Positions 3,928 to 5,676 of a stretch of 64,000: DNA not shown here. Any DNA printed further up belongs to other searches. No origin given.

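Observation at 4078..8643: Candidate uncharacterised module: GHKL-ATPase/HExxH fusion, small conserved protein and GIY-YIG-like protein, converging on RecD2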

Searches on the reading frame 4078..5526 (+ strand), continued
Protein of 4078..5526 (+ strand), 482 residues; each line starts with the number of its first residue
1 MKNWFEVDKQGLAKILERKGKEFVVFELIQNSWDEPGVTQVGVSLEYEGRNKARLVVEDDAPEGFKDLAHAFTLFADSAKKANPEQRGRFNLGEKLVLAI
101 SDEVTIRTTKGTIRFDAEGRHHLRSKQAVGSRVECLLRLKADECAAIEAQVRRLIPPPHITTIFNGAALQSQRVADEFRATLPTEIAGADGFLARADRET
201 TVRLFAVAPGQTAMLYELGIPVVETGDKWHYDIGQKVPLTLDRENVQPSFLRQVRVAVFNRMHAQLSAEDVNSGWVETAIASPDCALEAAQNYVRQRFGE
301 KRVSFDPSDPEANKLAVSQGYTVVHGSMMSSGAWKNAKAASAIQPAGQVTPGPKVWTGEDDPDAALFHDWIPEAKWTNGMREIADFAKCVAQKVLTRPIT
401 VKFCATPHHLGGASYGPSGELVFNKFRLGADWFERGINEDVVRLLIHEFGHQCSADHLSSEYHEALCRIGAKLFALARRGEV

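Call 41: get_annotated_region(hit=H3, flank=10000)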
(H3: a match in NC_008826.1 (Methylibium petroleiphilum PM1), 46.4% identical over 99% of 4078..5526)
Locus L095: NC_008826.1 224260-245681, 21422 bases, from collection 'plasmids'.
description: Methylibium petroleiphilum PM1 plasmid RPME01, complete sequence
organism: Methylibium petroleiphilum PM1 (NCBI taxid 420662)
taxonomy: Bacteria; Pseudomonadota; Betaproteobacteria; Burkholderiales; Sphaerotilaceae; Methylibium; Methylibium petroleiphilum; Methylibium petroleiphilum PM1
host: -; source: -; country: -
typing (MOB-suite, as given by PLSDB): conjugative; relaxase MOBP; mating-pair formation MPF_F
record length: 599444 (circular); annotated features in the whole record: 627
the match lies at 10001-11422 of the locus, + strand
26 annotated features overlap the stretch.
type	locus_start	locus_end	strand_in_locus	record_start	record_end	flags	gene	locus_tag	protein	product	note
CDS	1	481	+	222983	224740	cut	-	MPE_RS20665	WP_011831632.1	DEAD/DEAH box helicase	-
CDS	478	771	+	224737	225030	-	-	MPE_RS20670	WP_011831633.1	hypothetical protein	-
CDS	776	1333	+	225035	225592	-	-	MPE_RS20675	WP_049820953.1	hypothetical protein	-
CDS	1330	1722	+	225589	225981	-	-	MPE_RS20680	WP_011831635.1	hypothetical protein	-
CDS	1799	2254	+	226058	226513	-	-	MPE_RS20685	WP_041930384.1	hypothetical protein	-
CDS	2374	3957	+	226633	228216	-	-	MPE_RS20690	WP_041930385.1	ATP-binding protein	-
CDS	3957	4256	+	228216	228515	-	-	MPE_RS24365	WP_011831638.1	hypothetical protein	-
CDS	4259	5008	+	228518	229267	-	-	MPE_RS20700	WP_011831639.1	hypothetical protein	-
CDS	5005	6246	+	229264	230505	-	-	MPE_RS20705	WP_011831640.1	site-specific DNA-methyltransferase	-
CDS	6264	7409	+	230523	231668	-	-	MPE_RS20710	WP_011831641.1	phage Gp37/Gp68 family protein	-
CDS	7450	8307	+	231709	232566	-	-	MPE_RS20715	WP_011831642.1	class I SAM-dependent methyltransferase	-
CDS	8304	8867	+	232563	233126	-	-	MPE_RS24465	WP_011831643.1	hypothetical protein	-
CDS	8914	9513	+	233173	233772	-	-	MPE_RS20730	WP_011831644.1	hypothetical protein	-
CDS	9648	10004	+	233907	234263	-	-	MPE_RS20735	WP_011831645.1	hypothetical protein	-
CDS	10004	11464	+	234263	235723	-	-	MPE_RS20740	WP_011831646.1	hypothetical protein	-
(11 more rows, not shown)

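Call 42: get_annotated_region(hit=H2, flank=10000)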
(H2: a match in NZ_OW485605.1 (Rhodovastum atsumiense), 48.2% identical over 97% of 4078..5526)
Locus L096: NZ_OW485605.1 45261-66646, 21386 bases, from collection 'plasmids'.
description: Rhodovastum atsumiense strain G2-11 plasmid RHOApd
organism: Rhodovastum atsumiense (NCBI taxid 504468)
taxonomy: Bacteria; Pseudomonadota; Alphaproteobacteria; Rhodospirillales; Acetobacteraceae; Rhodovastum; Rhodovastum atsumiense
host: -; source: -; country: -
typing (MOB-suite, as given by PLSDB): non-mobilizable
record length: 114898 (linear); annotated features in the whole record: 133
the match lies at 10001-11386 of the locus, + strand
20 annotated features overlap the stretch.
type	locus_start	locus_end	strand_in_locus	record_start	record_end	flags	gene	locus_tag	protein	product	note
CDS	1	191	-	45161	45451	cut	-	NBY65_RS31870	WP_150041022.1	hypothetical protein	-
CDS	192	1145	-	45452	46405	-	-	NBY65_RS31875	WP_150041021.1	helix-turn-helix transcriptional regulator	-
CDS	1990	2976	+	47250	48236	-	-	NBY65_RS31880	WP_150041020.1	site-specific integrase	GO:0015074 - DNA integration [Evidence IEA]; GO:0006310 - DNA recombination [Evidence IEA]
CDS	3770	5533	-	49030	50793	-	herA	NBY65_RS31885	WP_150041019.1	anti-phage-associated helicase HerA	GO:0051607 - defense response to virus [Evidence IEA]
CDS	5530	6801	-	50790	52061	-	-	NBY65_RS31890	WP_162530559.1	SIR2 family anti-phage-associated protein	-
CDS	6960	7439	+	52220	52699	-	-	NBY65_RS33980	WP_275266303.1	histidine phosphatase family protein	-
CDS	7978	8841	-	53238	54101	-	-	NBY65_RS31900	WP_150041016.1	hypothetical protein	-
CDS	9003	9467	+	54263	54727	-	-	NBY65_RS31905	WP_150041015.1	hypothetical protein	-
CDS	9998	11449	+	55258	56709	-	-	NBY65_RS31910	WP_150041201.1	hypothetical protein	-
CDS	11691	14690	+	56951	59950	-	-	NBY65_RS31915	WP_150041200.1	DEAD/DEAH box helicase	-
CDS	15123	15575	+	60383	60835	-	-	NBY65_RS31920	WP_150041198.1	GIY-YIG nuclease family protein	-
CDS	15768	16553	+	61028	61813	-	-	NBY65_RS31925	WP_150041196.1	hypothetical protein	-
CDS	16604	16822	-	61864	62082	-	-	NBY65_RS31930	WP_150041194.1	hypothetical protein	-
CDS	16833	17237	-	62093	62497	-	-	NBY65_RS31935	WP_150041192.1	hypothetical protein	-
CDS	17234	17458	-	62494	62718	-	-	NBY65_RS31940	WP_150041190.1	hypothetical protein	-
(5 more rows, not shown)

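Call 43: fold_search(model_id=the predicted structure, library=pdb)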
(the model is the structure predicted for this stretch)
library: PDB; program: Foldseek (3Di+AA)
matches with E <= 10: 776; with E <= 0.001: 141
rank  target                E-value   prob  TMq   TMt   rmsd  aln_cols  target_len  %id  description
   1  2cg9_B                5.3e-10  1.00  0.37  0.31  12.3       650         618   12  Crystal structure of an Hsp90-Sba1 closed chaperone complex (released 2006-04-12)
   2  7u8v                  1.5e-09  1.00  0.35  0.37   9.2       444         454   12  hTRAP1 with inhibitors (released 2023-08-16)
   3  7u8w                  1.8e-09  1.00  0.33  0.36   9.8       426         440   13  hTRAP1 with inhibitors (released 2023-08-16)
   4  7c05                  4.0e-09  1.00  0.33  0.36   9.7       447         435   10  Crystal structure of human Trap1 with DN203495 (released 2020-07-08)
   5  5y3o                  4.5e-09  1.00  0.34  0.37  10.2       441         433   11  Structure of TRAP1 complexed with DN320 (released 2017-08-30)
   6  4z1h                  7.5e-09  1.00  0.35  0.39   9.1       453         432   10  Crystal structure of human Trap1 with SMTIN-P01 (released 2015-04-22)
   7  7u8x                  7.5e-09  1.00  0.33  0.35   9.5       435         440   11  hTRAP1 with inhibitors (released 2023-08-16)
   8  4z1f                  9.0e-09  1.00  0.36  0.39   9.1       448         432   10  Crystal structure of human Trap1 with PU-H71 (released 2015-04-22)
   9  7c7c                  1.2e-08  1.00  0.34  0.37   9.3       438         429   12  Crystal structure of human TRAP1 with SJT104 (released 2021-05-26)
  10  4z1g                  2.0e-08  1.00  0.35  0.38   9.0       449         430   10  Crystal structure of human Trap1 with BIIB-021 (released 2015-04-22)
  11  7ulk_A                6.4e-08  1.00  0.34  0.37   9.1       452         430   10  Human TRAP1 NM in complex with 42C (released 2023-04-12)
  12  2o1w_B                1.4e-07  1.00  0.26  0.27  13.5       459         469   12  Structure of N-terminal plus middle domains (N+M) of GRP94 (released 2007-10-23)
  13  9cdh_B                1.6e-07  1.00  0.35  0.36  10.0       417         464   10  MORC2 PD mutant with DNA (released 2025-07-09)
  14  5ix1_A                1.7e-07  1.00  0.33  0.37   7.9       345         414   10  Crystal structure of mouse Morc3 ATPase-CW cassette in complex with AMPPNP and H3K4me3 peptide (released 2016-08-17)
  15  1b63                  1.9e-07  1.00  0.32  0.44   7.5       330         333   15  MUTL COMPLEXED WITH ADPNP (released 1999-06-08)
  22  5ix2_B                4.8e-07  1.00  0.36  0.40   7.4       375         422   10  Crystal structure of mouse Morc3 ATPase-CW cassette in complex with AMPPNP and unmodified H3 peptide (released 2016-08-17)
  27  5ix2_A                6.8e-07  1.00  0.35  0.39   7.4       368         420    9  Crystal structure of mouse Morc3 ATPase-CW cassette in complex with AMPPNP and unmodified H3 peptide (released 2016-08-17)
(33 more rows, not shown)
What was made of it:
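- On GHKL (Bergerat-fold) ATPase superfamily (gene A): Foldseek matches Hsp90, TRAP1, MORC2/3/4, MutL and GyrB N+M fragments at E 5e-10 to 1e-6 (call 43).
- Checked: Foldseek matches Hsp90/TRAP1/MORC/MutL at E down to 5e-10 (call 43).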

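Call 69: find_related_loci(query=A1, collection=viral_contigs, flank=8000)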
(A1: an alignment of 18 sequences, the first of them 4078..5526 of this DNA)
Query A1 (482 aa) in viral_contigs; peptide patterns used: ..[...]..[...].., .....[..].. (x = any residue, [..] = any of these).
170 stretches matched a pattern; 159 encode a relative of the query (tblastn E <= 1e-3); the best 80 are kept; 80 distinct loci.
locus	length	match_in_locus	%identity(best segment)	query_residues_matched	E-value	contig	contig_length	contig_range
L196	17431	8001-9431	57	3-479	0e+0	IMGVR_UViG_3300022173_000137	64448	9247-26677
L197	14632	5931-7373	56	2-482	8e-170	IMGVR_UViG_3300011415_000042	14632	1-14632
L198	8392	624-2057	54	2-480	6e-170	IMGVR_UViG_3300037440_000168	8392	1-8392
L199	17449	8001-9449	52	2-482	4e-155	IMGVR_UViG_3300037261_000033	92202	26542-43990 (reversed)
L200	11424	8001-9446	51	2-482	2e-148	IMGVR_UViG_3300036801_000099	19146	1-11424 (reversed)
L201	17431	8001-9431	50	3-478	1e-143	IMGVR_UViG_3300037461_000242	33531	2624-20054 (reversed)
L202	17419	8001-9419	50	3-473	3e-142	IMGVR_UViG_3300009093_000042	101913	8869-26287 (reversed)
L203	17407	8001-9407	49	3-477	6e-142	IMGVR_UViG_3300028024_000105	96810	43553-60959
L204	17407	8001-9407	46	2-479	9e-141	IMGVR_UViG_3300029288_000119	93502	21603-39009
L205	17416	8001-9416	47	1-477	1e-140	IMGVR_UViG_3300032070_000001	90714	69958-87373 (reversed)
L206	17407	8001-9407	48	3-473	5e-140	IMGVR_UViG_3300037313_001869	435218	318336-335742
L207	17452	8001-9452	50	1-482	1e-139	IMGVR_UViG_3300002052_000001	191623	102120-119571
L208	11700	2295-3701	48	3-477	1e-137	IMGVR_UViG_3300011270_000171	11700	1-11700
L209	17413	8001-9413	46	1-477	5e-136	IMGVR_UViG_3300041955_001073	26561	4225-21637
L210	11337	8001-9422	46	2-482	1e-133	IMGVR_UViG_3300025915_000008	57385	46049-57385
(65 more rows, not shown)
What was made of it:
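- There are 159 hits in IMG/VR, and 13 of the 80 listed contigs are 200 kb or longer (call 69).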

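Call 72: fold_search(model_id=the predicted structure, library=viral)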
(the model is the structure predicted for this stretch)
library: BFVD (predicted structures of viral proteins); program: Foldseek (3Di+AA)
matches with E <= 10: 736; with E <= 0.001: 59
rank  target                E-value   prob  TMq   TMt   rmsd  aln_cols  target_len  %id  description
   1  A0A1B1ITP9            2.2e-31  1.00  0.64  0.77   3.9       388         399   29  (no name in the UniProt tables at hand)
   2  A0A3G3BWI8            3.0e-15  1.00  0.48  0.52   8.3       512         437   14  (no name in the UniProt tables at hand)
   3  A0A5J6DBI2            2.3e-10  1.00  0.41  0.49   6.5       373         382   15  Uncharacterized protein [Erwinia phage pEp_SNUABM_01]
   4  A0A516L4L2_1          2.8e-10  1.00  0.35  0.14  17.9       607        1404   11  (no name in the UniProt tables at hand)
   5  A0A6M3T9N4            1.6e-09  1.00  0.35  0.28  23.5       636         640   12  RIIA-like protein [Streptomyces phage Bmoc]
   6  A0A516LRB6            7.9e-09  1.00  0.37  0.25   7.1       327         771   13  (no name in the UniProt tables at hand)
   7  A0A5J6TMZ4            2.4e-08  1.00  0.35  0.25  25.4       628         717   11  (no name in the UniProt tables at hand)
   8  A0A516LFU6            2.4e-08  1.00  0.33  0.22  20.2       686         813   10  (no name in the UniProt tables at hand)
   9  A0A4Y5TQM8            3.5e-08  1.00  0.34  0.25  16.0       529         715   12  Protector from prophage induced early lysis [Klebsiella phage Marfa]
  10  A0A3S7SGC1            4.2e-08  1.00  0.34  0.22   9.9       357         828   13  (no name in the UniProt tables at hand)
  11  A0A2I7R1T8            5.3e-08  1.00  0.38  0.48   7.3       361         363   13  (no name in the UniProt tables at hand)
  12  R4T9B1                5.6e-08  1.00  0.33  0.20  21.1       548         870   12  Uncharacterized protein [Halogranum tailed virus 1]
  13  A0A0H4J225            7.5e-08  1.00  0.40  0.49   6.5       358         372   13  Uncharacterized protein [Pseudoalteromonas phage H101]
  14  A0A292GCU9            8.9e-08  1.00  0.32  0.23  19.8       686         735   13  (no name in the UniProt tables at hand)
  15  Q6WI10                9.4e-08  1.00  0.33  0.25  15.9       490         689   11  RIIA [Vibrio phage KVP40 (isolate Vibrio parahaemolyticus/Japan/Matsuzaki/1991)]
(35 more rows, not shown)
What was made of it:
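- Closest known: Phage T4 rIIA-type proteins. Same: After two better-matching unnamed viral proteins and an uncharacterised Erwinia phage protein, rIIA-like proteins make up much of the named BFVD fold matches (call 72).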

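Call 75: search_protein_families(library=phrogs, alignment_id=A5, max_evalue=0.00001)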
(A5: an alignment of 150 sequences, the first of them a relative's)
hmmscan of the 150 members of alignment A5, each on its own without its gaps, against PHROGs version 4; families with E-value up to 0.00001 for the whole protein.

A. member 1, L253:6882-7169:- (95 aa): 0 families

B. families by the number of members that match (of 150 scanned): 63 families (the first 25 are shown)
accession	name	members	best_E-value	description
phrog_6077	-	5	3.1e-64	-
phrog_8203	-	5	3e-23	-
phrog_95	-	4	1.9e-61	integrase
phrog_125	-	4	1.7e-38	DNA invertase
phrog_424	-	3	7.6e-50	phosphoadenosine phosphosulfate reductase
phrog_6247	-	2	7.5e-113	DNA topoisomerase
phrog_247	-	2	1.6e-91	major head protein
phrog_19632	-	2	1.9e-41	-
phrog_15288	-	2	2.9e-38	major head protein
phrog_206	-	2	5.4e-28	head scaffolding protein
phrog_6620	-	2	5.5e-10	transposase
phrog_1017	-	1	6e-43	-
phrog_6572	-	1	9.8e-41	ADP-ribosylglycohydrolase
phrog_236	-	1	4.9e-30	nucleotide kinase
phrog_6744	-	1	2.9e-26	-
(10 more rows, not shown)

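Call 92: get_annotated_region(hit=H6, flank=7000)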
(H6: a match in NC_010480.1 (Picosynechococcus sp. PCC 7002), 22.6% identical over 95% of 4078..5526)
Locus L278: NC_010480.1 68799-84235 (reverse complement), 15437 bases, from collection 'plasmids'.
description: Picosynechococcus sp. PCC 7002 plasmid pAQ6, complete sequence
organism: Picosynechococcus sp. PCC 7002 (NCBI taxid 32049)
taxonomy: Bacteria; Cyanobacteriota; Cyanophyceae; Chroococcales; Geminocystaceae; Picosynechococcus; Picosynechococcus sp. PCC 7002
host: -; source: -; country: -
typing (MOB-suite, as given by PLSDB): mobilizable; relaxase MOBF
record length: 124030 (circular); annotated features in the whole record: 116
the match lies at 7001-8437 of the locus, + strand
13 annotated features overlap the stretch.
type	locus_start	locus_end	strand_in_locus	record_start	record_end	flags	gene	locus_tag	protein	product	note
CDS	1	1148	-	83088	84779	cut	-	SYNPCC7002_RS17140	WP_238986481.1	CHAT domain-containing protein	-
CDS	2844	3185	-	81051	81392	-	-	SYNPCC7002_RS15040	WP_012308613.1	DUF6717 family protein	-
CDS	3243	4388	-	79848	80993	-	-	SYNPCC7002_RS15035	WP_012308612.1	DUF1822 family protein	-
CDS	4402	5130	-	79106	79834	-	-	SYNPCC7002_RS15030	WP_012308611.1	sigma-70 family RNA polymerase sigma factor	-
CDS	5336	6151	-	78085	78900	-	-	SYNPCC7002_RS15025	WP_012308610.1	tetratricopeptide repeat protein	-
CDS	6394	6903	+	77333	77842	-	-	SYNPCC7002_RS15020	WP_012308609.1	DNA integrity scanning protein DisA nucleotide-binding domain protein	-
CDS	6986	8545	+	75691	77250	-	-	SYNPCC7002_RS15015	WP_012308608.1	ATP-binding protein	-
CDS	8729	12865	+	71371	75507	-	-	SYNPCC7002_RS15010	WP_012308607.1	CHAT domain-containing protein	-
CDS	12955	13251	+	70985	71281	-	-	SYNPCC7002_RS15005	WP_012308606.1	DUF1778 domain-containing protein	-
CDS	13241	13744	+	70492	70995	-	-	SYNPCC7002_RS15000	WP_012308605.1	GNAT family N-acetyltransferase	-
CDS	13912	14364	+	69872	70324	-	-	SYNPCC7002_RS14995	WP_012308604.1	hypothetical protein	-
CDS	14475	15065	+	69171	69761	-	-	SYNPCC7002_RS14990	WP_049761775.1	hypothetical protein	-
CDS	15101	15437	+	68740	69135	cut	-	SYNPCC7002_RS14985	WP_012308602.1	hypothetical protein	-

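Call 93: get_annotated_region(hit=H4, flank=7000)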
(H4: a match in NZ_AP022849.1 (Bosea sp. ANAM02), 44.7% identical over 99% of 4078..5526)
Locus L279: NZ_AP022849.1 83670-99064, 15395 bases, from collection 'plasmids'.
description: Bosea sp. ANAM02 plasmid pANAM02, complete sequence
organism: Bosea sp. ANAM02 (NCBI taxid 2020412)
taxonomy: Bacteria; Pseudomonadota; Alphaproteobacteria; Hyphomicrobiales; Boseaceae; Bosea; Bosea sp. ANAM02
host: -; source: Callyspongia; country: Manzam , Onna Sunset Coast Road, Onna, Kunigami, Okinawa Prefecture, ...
typing (MOB-suite, as given by PLSDB): non-mobilizable
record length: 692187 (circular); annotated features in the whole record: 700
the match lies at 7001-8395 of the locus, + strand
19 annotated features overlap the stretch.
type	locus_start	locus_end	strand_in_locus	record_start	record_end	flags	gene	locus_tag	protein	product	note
CDS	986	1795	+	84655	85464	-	-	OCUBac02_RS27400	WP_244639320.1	RNA ligase family protein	-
CDS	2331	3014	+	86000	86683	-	-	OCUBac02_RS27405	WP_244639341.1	AAA family ATPase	-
CDS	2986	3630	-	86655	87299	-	-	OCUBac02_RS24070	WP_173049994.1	hypothetical protein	-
CDS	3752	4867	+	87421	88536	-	-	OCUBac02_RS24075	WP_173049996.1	hypothetical protein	-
CDS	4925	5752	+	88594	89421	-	-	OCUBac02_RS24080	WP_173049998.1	hypothetical protein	-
CDS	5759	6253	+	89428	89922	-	-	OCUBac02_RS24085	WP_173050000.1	hypothetical protein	-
CDS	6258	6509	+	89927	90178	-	-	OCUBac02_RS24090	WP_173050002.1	hypothetical protein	-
CDS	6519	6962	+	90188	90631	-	-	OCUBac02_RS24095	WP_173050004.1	hypothetical protein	-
CDS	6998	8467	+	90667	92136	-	-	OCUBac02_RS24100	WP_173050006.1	hypothetical protein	-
CDS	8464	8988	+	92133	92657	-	-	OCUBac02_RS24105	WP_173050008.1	DUF4262 domain-containing protein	-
CDS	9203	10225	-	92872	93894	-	-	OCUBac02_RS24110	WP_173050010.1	hypothetical protein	-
CDS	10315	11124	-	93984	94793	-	-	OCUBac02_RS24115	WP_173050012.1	metallophosphoesterase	-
CDS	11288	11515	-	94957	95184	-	-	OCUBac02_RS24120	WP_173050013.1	hypothetical protein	-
CDS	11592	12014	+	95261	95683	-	-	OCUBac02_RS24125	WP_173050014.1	aminoacyl-tRNA hydrolase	-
CDS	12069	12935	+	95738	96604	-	-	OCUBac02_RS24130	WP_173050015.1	hypothetical protein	-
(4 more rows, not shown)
